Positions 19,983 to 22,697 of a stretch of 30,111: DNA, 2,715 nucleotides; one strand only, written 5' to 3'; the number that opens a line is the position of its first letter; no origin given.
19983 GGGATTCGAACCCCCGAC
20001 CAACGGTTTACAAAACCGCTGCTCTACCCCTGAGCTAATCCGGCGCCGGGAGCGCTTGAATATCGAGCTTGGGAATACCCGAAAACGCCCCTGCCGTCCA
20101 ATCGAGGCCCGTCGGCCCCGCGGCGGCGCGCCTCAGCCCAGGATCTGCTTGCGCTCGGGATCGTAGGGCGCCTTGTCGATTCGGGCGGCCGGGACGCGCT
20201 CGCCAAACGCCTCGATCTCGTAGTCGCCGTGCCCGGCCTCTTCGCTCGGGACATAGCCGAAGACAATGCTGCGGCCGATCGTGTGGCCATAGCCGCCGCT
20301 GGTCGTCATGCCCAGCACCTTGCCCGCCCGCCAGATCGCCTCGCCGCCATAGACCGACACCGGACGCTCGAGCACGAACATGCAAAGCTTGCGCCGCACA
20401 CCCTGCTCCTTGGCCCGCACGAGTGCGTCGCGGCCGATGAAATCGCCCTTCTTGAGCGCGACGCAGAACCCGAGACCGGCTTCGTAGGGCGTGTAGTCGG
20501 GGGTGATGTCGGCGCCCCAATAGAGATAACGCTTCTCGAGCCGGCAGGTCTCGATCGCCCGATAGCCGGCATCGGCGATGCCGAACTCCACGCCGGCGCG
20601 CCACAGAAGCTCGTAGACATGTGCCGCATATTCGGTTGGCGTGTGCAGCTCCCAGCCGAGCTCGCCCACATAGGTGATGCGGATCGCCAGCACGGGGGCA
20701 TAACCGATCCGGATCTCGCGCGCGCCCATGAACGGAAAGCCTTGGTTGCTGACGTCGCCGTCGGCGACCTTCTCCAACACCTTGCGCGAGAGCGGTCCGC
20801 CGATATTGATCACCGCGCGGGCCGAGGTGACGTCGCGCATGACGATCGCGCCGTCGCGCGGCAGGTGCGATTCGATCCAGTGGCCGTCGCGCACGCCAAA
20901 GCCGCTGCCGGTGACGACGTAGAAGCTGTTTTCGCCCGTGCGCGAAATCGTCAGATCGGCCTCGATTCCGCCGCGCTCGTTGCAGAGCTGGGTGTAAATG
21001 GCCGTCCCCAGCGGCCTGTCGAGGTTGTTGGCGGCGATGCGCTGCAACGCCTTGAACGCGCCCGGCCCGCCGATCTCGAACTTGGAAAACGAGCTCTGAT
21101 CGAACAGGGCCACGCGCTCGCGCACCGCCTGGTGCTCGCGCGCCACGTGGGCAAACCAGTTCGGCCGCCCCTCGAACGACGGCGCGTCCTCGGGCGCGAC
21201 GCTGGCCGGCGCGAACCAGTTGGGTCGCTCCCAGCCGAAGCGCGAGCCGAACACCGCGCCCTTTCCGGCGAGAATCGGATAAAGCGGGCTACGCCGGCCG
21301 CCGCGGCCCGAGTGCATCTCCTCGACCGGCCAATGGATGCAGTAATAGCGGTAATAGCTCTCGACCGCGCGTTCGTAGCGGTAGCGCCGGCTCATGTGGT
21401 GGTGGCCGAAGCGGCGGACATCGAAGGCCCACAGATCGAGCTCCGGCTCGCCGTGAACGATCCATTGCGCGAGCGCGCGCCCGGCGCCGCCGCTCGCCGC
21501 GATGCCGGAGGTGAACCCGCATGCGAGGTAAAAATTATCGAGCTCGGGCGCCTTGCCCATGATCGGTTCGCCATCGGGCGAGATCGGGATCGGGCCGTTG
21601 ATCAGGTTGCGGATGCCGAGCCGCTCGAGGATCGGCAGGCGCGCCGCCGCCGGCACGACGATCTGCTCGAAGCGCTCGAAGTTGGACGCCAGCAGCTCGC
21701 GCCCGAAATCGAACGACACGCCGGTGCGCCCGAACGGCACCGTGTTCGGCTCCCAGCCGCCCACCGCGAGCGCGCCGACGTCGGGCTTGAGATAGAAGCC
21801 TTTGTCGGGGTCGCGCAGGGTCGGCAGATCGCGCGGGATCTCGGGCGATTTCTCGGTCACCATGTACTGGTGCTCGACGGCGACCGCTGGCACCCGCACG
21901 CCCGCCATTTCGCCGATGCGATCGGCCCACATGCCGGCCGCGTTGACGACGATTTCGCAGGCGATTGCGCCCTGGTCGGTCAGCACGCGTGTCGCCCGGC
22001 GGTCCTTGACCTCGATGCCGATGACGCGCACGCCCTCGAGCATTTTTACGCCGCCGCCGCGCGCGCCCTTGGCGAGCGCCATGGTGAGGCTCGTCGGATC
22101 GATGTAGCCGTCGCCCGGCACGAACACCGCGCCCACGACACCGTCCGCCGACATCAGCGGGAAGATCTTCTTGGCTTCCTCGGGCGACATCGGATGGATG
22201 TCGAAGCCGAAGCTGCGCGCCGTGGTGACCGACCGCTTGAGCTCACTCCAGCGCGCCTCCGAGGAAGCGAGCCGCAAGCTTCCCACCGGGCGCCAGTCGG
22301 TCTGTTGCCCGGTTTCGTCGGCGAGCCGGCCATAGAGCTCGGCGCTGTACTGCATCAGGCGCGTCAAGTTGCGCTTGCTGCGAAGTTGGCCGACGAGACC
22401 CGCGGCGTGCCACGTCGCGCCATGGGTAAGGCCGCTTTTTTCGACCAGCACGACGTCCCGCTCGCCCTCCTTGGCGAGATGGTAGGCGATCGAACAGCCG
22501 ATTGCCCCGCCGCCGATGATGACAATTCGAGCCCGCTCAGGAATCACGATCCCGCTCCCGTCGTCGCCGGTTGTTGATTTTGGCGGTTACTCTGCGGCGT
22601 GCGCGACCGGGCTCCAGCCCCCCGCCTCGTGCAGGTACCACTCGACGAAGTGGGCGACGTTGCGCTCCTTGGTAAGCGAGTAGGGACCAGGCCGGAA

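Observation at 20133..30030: Candidate undescribed pathway: stepwise N-demethylation of a methylated aminophosphonate or phosphocholine-like compound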

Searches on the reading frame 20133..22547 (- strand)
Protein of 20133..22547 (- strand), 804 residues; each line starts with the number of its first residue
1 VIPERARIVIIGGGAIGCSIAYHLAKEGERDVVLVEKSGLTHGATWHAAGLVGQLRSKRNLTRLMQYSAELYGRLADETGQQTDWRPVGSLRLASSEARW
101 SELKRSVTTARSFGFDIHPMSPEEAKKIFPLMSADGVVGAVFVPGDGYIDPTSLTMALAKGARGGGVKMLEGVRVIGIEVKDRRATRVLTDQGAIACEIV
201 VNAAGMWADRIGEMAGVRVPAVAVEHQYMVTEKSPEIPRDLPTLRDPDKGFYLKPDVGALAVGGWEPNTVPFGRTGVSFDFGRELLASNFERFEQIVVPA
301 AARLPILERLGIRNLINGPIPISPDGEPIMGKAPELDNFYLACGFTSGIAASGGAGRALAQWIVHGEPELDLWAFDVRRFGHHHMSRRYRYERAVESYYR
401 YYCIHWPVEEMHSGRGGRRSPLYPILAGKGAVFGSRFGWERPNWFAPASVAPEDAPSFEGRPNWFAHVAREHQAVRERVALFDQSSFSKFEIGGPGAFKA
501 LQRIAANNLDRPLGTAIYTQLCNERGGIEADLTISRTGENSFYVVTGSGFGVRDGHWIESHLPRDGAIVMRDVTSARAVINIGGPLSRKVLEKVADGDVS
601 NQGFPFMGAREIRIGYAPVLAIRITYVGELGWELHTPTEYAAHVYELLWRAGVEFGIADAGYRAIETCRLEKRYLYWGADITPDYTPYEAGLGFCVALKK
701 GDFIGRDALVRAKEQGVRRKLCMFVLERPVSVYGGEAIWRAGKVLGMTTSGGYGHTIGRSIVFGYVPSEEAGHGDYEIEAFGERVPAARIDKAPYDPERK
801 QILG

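Call 3: search_protein_families(library=pfam, proteins=[window:20133-22547:-])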
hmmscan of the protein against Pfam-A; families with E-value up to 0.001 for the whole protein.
window:20133-22547:- (804 aa): 8 families
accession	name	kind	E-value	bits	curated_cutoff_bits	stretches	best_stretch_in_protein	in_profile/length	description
PF01571.26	GCV_T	-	2.9e-75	253.3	25.6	1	423-694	2-254/255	Aminomethyltransferase folate-binding domain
PF01266.30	DAO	-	2e-72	245.1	27.9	1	7-362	1-353/353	FAD dependent oxidoreductase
PF08669.17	GCV_T_C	-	3.8e-18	65.6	25.9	1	719-796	1-80/80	Glycine cleavage T-protein C-terminal barrel domain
PF16350.10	FAO_M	-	1.4e-17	64.1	27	1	365-420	1-56/56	FAD dependent oxidoreductase central domain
PF00890.30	FAD_binding_2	-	3.4e-05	23.7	20.4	1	8-56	2-49/414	FAD binding domain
PF07992.20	Pyr_redox_2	-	4.5e-05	23.5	26.1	0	6-37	143-173/291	Pyridine nucleotide-disulphide oxidoreductase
PF13450.12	NAD_binding_8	-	0.00014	22.5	21.9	1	10-38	1-28/68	NAD(P)-binding Rossmann-like domain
PF02558.23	ApbA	-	0.00014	22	22.2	1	8-57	1-47/150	Ketopantoate reductase PanE/ApbA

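Call 4: search_protein_families(library=ncbifam, proteins=[window:20133-22547:-])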
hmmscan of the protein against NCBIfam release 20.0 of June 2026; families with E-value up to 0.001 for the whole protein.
window:20133-22547:- (804 aa): 34 families (the best 25 are shown)
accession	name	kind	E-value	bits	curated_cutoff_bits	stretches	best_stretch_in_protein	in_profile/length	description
NF001567.0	PRK00389.1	subfamily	3.3e-55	187.5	300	1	462-794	28-351/359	glycine cleavage system aminomethyltransferase GcvT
TIGR01372.1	soxA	subfamily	1.3e-50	172.2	1164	1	418-800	608-992/996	sarcosine oxidase subunit alpha family protein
TIGR00528.1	gcvT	equivalog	1.7e-49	168.7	235.85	1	462-777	26-341/362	glycine cleavage system aminomethyltransferase GcvT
NF053776.1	TmaoDeMthMsil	equivalog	3e-46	158.3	1100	1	470-801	420-760/763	trimethylamine N-oxide demethylase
TIGR02352.1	thiamin_ThiO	equivalog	3.8e-38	131.5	250.8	1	8-365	1-349/351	glycine oxidase ThiO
NF010093.0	PRK13579.1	equivalog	7e-37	127.1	459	1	467-799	40-367/371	glycine cleavage system aminomethyltransferase GcvT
TIGR01373.1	soxB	subfamily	1.1e-30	106.7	529.45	1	8-381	33-400/407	sarcosine oxidase subunit beta family protein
NF001933.0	PRK00711.1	subfamily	3.2e-25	89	383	2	57-221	104-270/429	D-amino acid dehydrogenase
NF008425.0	PRK11259.1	equivalog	8.3e-23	80.9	257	1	6-213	5-210/377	N-methyl-L-tryptophan oxidase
TIGR03377.1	glycerol3P_GlpA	equivalog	1.5e-19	69.9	552.8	2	104-222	96-218/530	anaerobic glycerol-3-phosphate dehydrogenase subunit GlpA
NF009133.0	PRK12486.1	equivalog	1.6e-17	63.5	410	1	462-765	38-338/369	dimethylsulfoniopropionate demethylase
NF033460.1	glycerol3P_ox_II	equivalog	1.1e-15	57.7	460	1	8-219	4-219/361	type 2 glycerol-3-phosphate oxidase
TIGR01377.1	soxA_mon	subfamily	1.1e-15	57.3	479.65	1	8-223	3-215/381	amino oxidase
NF008313.0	PRK11101.1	equivalog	4.5e-15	55.2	425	1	6-220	9-225/548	anaerobic glycerol-3-phosphate dehydrogenase subunit A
NF047633.1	SyrngDmethDesA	equivalog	6.4e-15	54.6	800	1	458-673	26-248/453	syringate O-demethylase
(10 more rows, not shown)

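Call 69: search_solved_structures(query=window:20133-22547:-, max_evalue=1e-40)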
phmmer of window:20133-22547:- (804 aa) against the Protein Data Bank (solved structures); distinct sequences matched with E-value up to 1e-40: 7.
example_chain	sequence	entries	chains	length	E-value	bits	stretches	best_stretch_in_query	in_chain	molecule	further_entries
4pab_A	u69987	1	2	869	6.3e-175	586.6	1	4-792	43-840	Dimethylglycine dehydrogenase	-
4p9s_A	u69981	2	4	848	4e-173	580.6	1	4-792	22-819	Dimethylglycine dehydrogenase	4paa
5l46_A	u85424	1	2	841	3e-171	574.4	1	4-792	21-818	Dimethylglycine dehydrogenase, mitochondrial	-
1pj5_A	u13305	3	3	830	1.5e-125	423.3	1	6-802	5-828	N,N-dimethylglycine oxidase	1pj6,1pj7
3gsi_A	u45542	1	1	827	3.5e-124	418.7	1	7-802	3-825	N,N-dimethylglycine oxidase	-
1yx2_A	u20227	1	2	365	4.3e-45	157.1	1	462-795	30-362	Aminomethyltransferase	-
1y56_B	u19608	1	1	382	1.6e-42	148.6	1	1-382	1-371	sarcosine oxidase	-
